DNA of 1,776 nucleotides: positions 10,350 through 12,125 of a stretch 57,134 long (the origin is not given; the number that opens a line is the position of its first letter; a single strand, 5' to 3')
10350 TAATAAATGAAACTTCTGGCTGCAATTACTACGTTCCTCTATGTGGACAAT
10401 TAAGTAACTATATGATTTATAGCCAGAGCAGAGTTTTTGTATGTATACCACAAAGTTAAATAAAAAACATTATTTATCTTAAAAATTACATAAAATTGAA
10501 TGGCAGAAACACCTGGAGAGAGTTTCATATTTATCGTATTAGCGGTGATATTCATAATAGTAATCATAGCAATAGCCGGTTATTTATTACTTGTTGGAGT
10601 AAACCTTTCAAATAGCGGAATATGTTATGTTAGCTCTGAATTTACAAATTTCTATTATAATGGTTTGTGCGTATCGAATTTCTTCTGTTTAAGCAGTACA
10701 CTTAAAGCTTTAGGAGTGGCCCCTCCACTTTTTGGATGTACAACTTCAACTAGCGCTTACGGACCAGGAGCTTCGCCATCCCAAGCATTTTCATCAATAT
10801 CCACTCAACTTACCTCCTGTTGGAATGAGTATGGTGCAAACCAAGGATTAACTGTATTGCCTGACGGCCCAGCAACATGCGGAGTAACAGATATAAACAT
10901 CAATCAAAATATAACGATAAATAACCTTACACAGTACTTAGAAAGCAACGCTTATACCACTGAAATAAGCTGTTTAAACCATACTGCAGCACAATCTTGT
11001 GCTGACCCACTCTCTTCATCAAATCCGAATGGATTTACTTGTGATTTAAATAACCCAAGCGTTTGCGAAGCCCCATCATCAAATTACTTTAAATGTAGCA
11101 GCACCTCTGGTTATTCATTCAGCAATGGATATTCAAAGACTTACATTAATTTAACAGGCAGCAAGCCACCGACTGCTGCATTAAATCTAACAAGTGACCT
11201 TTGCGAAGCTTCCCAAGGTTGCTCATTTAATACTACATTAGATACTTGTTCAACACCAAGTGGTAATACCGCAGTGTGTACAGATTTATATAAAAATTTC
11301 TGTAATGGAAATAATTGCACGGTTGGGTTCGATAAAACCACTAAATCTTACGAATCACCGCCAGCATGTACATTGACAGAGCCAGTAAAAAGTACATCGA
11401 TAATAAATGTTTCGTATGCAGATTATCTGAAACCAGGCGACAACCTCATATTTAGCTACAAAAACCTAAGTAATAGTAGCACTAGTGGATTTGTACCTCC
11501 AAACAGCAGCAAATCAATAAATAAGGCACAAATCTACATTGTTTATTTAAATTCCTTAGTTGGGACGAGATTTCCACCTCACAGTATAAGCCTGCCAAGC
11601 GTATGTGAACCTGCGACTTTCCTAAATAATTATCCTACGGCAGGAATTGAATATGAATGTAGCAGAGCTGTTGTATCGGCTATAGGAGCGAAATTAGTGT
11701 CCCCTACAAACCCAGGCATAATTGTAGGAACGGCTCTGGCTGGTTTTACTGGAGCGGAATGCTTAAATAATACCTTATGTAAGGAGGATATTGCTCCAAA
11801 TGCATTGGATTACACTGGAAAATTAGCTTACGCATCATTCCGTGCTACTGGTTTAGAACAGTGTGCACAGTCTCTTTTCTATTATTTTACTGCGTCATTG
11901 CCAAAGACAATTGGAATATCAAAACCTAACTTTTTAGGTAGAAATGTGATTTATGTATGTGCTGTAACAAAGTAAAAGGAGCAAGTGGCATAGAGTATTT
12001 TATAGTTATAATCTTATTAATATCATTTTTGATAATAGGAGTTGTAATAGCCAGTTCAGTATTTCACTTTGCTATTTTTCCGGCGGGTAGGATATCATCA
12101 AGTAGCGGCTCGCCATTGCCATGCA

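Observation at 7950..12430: Cluster of pilin-like and cysteine-rich anchored surface proteins with no assembly machinery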

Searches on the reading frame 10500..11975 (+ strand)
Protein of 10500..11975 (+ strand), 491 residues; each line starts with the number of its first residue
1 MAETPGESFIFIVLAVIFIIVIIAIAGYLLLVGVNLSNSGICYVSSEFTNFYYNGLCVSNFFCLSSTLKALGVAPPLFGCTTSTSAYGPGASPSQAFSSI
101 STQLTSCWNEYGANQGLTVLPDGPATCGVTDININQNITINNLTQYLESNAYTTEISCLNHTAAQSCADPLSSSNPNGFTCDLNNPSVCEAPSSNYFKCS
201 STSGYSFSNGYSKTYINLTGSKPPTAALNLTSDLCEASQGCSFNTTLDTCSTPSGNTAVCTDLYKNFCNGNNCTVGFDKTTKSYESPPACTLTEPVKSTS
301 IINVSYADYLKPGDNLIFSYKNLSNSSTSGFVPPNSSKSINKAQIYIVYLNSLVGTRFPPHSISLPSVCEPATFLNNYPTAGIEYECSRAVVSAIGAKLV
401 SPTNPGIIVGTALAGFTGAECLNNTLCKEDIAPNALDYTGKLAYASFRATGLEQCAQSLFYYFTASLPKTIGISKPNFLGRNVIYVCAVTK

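Call 4: search_protein_families(library=pfam, proteins=[window:10500-11975:+], max_evalue=1)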
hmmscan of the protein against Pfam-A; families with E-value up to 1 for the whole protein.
window:10500-11975:+ (491 aa): 0 families

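Call 9: find_homologous_proteins(query=window:10500-11975:+, max_evalue=0.01)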
Query window:10500-11975:+ (491 aa): 31 proteins with E <= 0.01 among 8000 candidates.
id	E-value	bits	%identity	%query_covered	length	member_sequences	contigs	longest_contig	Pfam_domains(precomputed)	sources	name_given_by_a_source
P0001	0.0e+0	1086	100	100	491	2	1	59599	-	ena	-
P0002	2.9e-265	899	81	100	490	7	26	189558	-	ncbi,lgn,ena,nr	ncbi:MAG: hypothetical protein M1284_00860 [Candidatus Parvarchaeota archaeon]|nr:hypothetical prote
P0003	2.4e-260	882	80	100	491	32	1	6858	-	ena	-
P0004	1.5e-257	873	79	100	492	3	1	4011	-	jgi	-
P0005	3.6e-255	865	79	100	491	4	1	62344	-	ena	-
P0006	5.4e-255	865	79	100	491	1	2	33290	-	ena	-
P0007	5.5e-255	865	79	100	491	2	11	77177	-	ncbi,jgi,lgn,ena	jgi:hypothetical protein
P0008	8.1e-254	861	78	100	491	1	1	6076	-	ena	-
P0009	3.1e-252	856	78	100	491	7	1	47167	-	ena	-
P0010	9.5e-250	847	77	100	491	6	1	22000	-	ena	-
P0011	1.5e-248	844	77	100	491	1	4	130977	-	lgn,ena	-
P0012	8.4e-248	841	76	100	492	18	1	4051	-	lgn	-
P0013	1.1e-247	841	77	100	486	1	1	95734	-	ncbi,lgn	-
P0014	1.9e-245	833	76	100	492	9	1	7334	-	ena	-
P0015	1.2e-239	814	74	100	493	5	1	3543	-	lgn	-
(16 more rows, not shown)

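Call 11: find_encoding_contigs(protein=P0001, flank=10000, max_places=3)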
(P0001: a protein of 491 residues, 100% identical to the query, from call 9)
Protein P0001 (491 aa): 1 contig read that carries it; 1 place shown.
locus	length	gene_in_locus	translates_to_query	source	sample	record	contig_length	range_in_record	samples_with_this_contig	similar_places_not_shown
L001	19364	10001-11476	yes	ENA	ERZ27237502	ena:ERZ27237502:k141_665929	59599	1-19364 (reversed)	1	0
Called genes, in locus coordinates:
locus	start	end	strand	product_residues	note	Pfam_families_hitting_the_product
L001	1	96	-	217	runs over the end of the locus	-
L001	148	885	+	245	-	-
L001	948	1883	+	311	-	PF02355:SecD_SecF_C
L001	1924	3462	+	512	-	PF02355:SecD_SecF_C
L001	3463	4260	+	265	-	-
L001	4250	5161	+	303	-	-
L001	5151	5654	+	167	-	-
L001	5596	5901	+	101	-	-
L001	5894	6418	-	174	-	-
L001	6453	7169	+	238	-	PF01656:CbiA, PF02374:ArsA_ATPase, PF06564:CBP_BcsQ (faint), PF09140:MipZ (weak), PF10609:ParA, PF13614:AAA_31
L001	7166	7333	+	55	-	-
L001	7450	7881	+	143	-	-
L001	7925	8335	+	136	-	PF00827:Ribosomal_L15e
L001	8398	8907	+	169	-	-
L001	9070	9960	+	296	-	-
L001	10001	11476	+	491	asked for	-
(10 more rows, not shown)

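Call 19: find_related_loci(query=A1, collection=genome_contigs, flank=10000)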
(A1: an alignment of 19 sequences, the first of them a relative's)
Query A1 (491 aa) in genome_contigs; peptide patterns used: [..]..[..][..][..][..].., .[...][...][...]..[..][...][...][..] (x = any residue, [..] = any of these).
81 stretches matched a pattern; 31 encode a relative of the query (tblastn E <= 1e-3); 30 distinct loci.
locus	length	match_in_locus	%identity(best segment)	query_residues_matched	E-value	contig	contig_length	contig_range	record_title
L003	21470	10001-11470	81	1-491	0e+0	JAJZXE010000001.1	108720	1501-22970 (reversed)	MAG: Nanoarchaeota archaeon isolate TL1-3.bin47 NODE_92_length_108720_cov_5.371304, whole genome shotgun sequence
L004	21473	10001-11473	80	1-491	0e+0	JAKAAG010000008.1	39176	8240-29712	MAG: Nanoarchaeota archaeon isolate TL2-4.bin18 NODE_378_length_39176_cov_416.648851, whole genome shotgun sequence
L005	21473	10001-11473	79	1-491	0e+0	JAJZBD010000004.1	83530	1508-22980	MAG: Nanoarchaeota archaeon isolate HSP2.bin18 NODE_160_length_83530_cov_4.388056, whole genome shotgun sequence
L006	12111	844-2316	79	1-491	0e+0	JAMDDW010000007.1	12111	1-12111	MAG: Candidatus Parvarchaeota archaeon isolate FK_Sedi_B_Bin.122 NODE_21086_length_12111_cov_2.57109, whole genome shotg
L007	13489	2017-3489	81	1-491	0e+0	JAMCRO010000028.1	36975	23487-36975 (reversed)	MAG: Candidatus Parvarchaeota archaeon isolate FK_Sedi_A_Bin.253 NODE_2161_length_36975_cov_5.15507, whole genome shotgu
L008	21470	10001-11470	76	1-491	0e+0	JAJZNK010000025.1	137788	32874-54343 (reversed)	MAG: Nanoarchaeota archaeon isolate MAS3.bin90 NODE_112_length_137788_cov_1.482795, whole genome shotgun sequence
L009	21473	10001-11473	76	1-490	0e+0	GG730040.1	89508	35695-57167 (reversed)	MAG: Candidatus Parvarchaeum acidiphilum ARMAN-4 genomic scaffold Scf_ARM4contig_1523, whole genome shotgun sequence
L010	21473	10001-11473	79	1-491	0e+0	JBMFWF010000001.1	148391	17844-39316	MAG: Candidatus Parvarchaeum sp. isolate KM4364-11 NODE_1_length_148391_cov_21.085515, whole genome shotgun sequence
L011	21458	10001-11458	77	1-491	0e+0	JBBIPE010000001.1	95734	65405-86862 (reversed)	MAG: archaeon isolate QH1S170213_bin_296 NODE_6_length_95734_cov_12.5592, whole genome shotgun sequence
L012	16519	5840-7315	74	1-491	0e+0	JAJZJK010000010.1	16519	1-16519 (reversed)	MAG: Nanoarchaeota archaeon isolate LSA5.bin34 NODE_5169_length_16519_cov_5.821559, whole genome shotgun sequence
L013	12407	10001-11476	76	1-491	0e+0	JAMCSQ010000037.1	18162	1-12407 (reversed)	MAG: Candidatus Parvarchaeota archaeon isolate FK_Sedi_A_Bin.204 NODE_7175_length_18162_cov_23.6958, whole genome shotgu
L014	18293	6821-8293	80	1-491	0e+0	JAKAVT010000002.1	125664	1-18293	MAG: Nanoarchaeota archaeon isolate YP4.bin125 NODE_178_length_125664_cov_3.866884, whole genome shotgun sequence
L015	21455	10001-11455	72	1-490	0e+0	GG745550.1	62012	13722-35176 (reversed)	MAG: Candidatus Parvarchaeum acidophilus ARMAN-5 genomic scaffold Scf_ARM5contig_1584, whole genome shotgun sequence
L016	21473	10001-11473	51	1-490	1e-151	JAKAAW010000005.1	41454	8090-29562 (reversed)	MAG: Nanoarchaeota archaeon isolate WH2.bin119 NODE_1416_length_41454_cov_6.113945, whole genome shotgun sequence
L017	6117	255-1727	51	1-491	7e-148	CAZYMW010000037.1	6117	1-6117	MAG TPA_asm: Candidatus Woesearchaeota archaeon isolate SRP271791_co2_61 genome assembly, contig: NODE_3791_length_6117_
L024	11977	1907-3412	40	1-491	5e-103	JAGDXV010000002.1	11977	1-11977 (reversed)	MAG: Candidatus Parvarchaeota archaeon isolate KMA_Bin10 NODE_1452_length_11977_cov_5.587905, whole genome shotgun seque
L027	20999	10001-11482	40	1-490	2e-88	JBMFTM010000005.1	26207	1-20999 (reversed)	MAG: Candidatus Acidifodinimicrobium sp. isolate KM4347-13 NODE_510_length_26207_cov_60.454497, whole genome shotgun seq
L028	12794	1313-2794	40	1-490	1e-87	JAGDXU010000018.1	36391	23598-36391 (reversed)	MAG: Candidatus Parvarchaeota archaeon isolate KMA_Bin11 NODE_357_length_36391_cov_5.928143, whole genome shotgun sequen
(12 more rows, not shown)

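Call 22: search_protein_families(library=ncbifam, proteins=[window:10500-11975:+], max_evalue=1)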
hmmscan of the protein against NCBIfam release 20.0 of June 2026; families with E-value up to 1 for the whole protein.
window:10500-11975:+ (491 aa): 0 families

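Call 40: predict_structure(alignment_id=A1)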
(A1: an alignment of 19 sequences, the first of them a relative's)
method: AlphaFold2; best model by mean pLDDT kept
length: 491 residues; sequences in the alignment: 19
mean_pLDDT: 59.0   pTM: 0.41
mean pLDDT of the five models: 59.0, 57.6, 55.1, 48.8, 39.4
residues with pLDDT >= 90: 47; 70-90: 155; 50-70: 104; < 50: 185
segments of 3 or more residues with pLDDT < 50: 1-3, 29-83, 113-119, 172-174, 352-359, 377-481
pLDDT, mean of each block of 10 residues (from residue 1): 59 80 63 34 27 27 28 27 57 75 66 44 64 81 77 53 63 57 68 85 85 93 88 86 90 88 90 94 91 71 57 68 78 79 78 43 65 52 29 26 23 26 31 30 25 31 30 34 74 66
secondary structure, 60 per line:
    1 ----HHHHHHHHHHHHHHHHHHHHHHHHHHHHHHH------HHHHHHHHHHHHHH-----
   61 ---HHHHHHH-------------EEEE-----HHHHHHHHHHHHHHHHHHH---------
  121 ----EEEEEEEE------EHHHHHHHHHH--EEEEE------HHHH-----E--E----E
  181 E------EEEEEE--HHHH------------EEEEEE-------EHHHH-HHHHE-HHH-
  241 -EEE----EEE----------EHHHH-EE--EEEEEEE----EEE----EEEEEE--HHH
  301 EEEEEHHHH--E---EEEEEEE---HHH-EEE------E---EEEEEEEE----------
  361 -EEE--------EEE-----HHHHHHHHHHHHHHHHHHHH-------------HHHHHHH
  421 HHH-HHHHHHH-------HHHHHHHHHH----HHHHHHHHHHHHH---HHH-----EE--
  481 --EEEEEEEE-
elements in order: H5-35 H42-55 H64-70 E84-87 H93-111 E125-132 H140-149 E152-156 H163-166 E188-193 H196-199 E212-217 H226-229 H231-234 E242-244 E249-251 H263-266 E272-278 E283-285 E290-295 E301-305 H306-309 E316-322 E330-332 E343-350 E362-364 E373-375 H381-400 H414-423 H425-431 H439-448 H453-465 E483-490
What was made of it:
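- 10500..11975 (+): E491: 491-aa N-terminally anchored protein with 24 invariant Cys and a conserved N-terminus MAETxG/E. Distant homologues carry canonical KKG/E, MKG/L or SKG/E leaders. AF2 gives an N-terminal helix 5-35 and a confident beta-rich core at about 190-350, with mean pLDDT 59 (call 40).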

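Call 41: search_protein_representatives(alignment_id=A1)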
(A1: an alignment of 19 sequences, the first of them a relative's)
Query: 19 sequences, 496 profile positions. Proteins with E-value up to 0.001 (for the whole library): 29; up to 1e-10: 25; up to 1e-30: 14. The best 29 are listed.
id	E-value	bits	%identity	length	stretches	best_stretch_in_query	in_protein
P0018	4.1e-231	784.5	-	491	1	1-495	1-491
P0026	2.7e-221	752.1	-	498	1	1-495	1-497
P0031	1.1e-193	661.1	-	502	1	1-496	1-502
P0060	2.6e-175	600.5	-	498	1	1-495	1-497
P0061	4.6e-150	517.2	-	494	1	1-495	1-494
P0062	1.3e-140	486.0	-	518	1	1-495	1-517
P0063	1.4e-86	307.8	-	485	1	1-493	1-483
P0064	3.3e-72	260.4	-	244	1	259-495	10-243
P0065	1.9e-65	238.0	-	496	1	1-470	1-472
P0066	1.0e-64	235.7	-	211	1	299-495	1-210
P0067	1.2e-58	215.7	-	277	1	230-495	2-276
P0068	3.0e-41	158.3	-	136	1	364-495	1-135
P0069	4.1e-36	141.3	-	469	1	13-403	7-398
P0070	4.7e-35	137.8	-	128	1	1-105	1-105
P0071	4.4e-27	111.5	-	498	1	9-413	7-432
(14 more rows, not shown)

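Call 46: find_related_loci(query=A3, collection=genome_contigs, flank=10000)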
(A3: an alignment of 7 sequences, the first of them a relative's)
Query A3 (535 aa) in genome_contigs; peptide patterns used: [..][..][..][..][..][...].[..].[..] (x = any residue, [..] = any of these).
31 stretches matched a pattern; 4 encode a relative of the query (tblastn E <= 1e-3); 4 distinct loci.
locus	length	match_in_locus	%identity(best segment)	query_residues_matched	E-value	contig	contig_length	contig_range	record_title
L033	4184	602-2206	100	1-535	0e+0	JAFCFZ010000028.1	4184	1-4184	Candidatus Parvarchaeota archaeon isolate Meg22_46_Bin_205 Meg22_46_Bin_205_scaffold_137140, whole genome shotgun sequen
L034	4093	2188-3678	41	6-533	3e-139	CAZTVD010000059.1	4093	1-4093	MAG TPA_asm: Candidatus Woesearchaeota archaeon isolate binchicken_co19_16 genome assembly, contig: NODE_39478_length_40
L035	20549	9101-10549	30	11-532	4e-71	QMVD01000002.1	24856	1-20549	MAG: Nanoarchaeota archaeon isolate B33_G15 B33_Guay15_scaffold_00203, whole genome shotgun sequence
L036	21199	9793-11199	27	11-531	9e-47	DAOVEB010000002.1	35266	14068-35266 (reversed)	MAG TPA_asm: Candidatus Parvarchaeota archaeon isolate CSMAG_1072 CSMAG_1072_k141_3295959_length_35266_cov_25.8924, whol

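Call 49: search_protein_families(library=pfam, proteins=[L035:3400-5655:+, L035:5628-7700:+, L036:3215-5500:+, L036:5461-7512:+, L035:2332-2955:-, L035:2956-3339:-, L035:10908-11267:+, L035:11822-12517:+, L035:12514-13140:+, L035:753-1271:+], max_evalue=0.01)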
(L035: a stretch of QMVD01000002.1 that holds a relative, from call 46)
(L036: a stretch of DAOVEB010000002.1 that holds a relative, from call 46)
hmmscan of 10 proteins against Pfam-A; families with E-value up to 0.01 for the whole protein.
L035:3400-5655:+ (751 aa): 3 families
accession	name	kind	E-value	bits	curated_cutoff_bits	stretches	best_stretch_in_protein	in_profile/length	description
PF00437.27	T2SSE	-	4.9e-20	71.9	24.9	1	449-605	135-277/370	Type II/IV secretion system protein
PF13173.12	AAA_14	-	0.00016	22.1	27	0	458-495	4-43/129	AAA domain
PF20720.3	nSTAND3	-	0.00045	20.4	27.2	0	457-492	18-54/155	Novel STAND NTPase 3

L035:5628-7700:+ (690 aa): 1 family
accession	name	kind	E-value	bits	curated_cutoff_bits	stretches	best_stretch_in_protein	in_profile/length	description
PF00482.28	T2SSF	-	0.00061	20.2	25.2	0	163-291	7-125/125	Type II secretion system (T2SS), protein F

L036:3215-5500:+ (761 aa): 2 families
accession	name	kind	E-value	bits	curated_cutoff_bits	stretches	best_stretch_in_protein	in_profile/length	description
PF00437.27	T2SSE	-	9.8e-19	67.7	24.9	1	365-608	45-273/370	Type II/IV secretion system protein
PF13555.12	AAA_29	-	0.0037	17.4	27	1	463-483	23-43/61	P-loop containing region of AAA domain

L036:5461-7512:+ (683 aa): 1 family
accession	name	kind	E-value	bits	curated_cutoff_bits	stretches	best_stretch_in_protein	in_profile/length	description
PF00482.28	T2SSF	-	0.00077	19.9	25.2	0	158-288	5-125/125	Type II secretion system (T2SS), protein F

L035:2332-2955:- (207 aa): 13 families
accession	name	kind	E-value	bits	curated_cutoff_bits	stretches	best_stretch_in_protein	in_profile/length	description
PF23991.1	DUF7310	-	0.00035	21.5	40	0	124-176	18-68/83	Coiled-coil region of unknown function (DUF7310)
PF24073.1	DUF7365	-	0.00046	20.7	27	1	115-182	32-98/101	Coiled-coil region of unknown function (DUF7365)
PF06825.17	HSBP1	-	0.00082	19.6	28.6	1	140-164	23-47/51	Heat shock factor binding protein 1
PF06103.16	DUF948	-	0.0009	19.8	37.2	1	134-200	23-88/89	Bacterial protein of unknown function (DUF948)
PF11932.13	DUF3450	-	0.0023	17.7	32.6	1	100-205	15-115/241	Protein of unknown function (DUF3450)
PF07544.18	Med9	-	0.0025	18.3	26.9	1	134-188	23-76/80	RNA polymerase II transcription mediator complex subunit 9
PF24531.2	ANC1_spectrin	-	0.0033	18.2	27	0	103-153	40-85/95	Nuclear anchorage protein 1, spectrin repeat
PF14712.11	Snapin_Pallidin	-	0.0041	18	29.6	1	112-188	9-81/89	Snapin/Pallidin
PF04108.17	ATG17_like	-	0.005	16.8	43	1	104-204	100-183/355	Autophagy protein ATG17-like domain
PF10779.14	XhlA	-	0.0052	17.4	34.7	1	114-152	9-47/67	Haemolysin XhlA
PF05478.16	Prominin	-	0.0062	15.1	34.3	1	103-205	238-334/799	Prominin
PF06009.19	Laminin_II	-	0.0073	16.8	33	0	119-201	6-83/138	Laminin Domain II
PF22715.1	SNaCT9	-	0.0075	17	27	0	174-207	94-127/137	Short NACHT-associated C-Terminal domain, family 9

L035:2956-3339:- (127 aa): 10 families
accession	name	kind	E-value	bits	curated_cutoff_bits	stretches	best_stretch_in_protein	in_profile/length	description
PF10046.14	BLOC1_2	-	0.00033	21.4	33.4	1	45-105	30-91/96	Biogenesis of lysosome-related organelles complex-1 subunit 2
PF14931.11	IFT20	-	0.00047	20.8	27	1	34-88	5-58/119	Intraflagellar transport complex B, subunit 20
PF20663.3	COG4_N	-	0.0013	19.2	27.3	0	46-97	13-64/107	Conserved oligomeric Golgi complex subunit 4, N-terminal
PF19111.5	DUF5798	-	0.0015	19.1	27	0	45-97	18-70/89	Family of unknown function (DUF5798)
PF05010.19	TACC_C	-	0.0019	18.4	29.9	0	47-80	94-127/201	Transforming acidic coiled-coil-containing protein (TACC), C-terminal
PF23991.1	DUF7310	-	0.0029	18.5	40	0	46-94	20-68/83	Coiled-coil region of unknown function (DUF7310)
PF09325.15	Vps5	-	0.0064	16.5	27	0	6-77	159-232/236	Vps5 C terminal like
PF00038.26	Filament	-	0.0066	16.6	40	1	9-103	3-93/313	Intermediate filament protein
PF21773.2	ODAD1_CC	-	0.0068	16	27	1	7-90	183-264/287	ODAD1 central coiled coil region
PF02050.21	FliJ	-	0.0092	16.6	28.4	0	52-119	5-71/123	Flagellar FliJ protein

L035:10908-11267:+ (119 aa): 0 families

L035:11822-12517:+ (231 aa): 0 families

L035:12514-13140:+ (208 aa): 0 families

L035:753-1271:+ (172 aa): 0 families
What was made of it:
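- The T2SSF match is below Pfam's threshold (20.2 against 25.2 bits, call 49).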
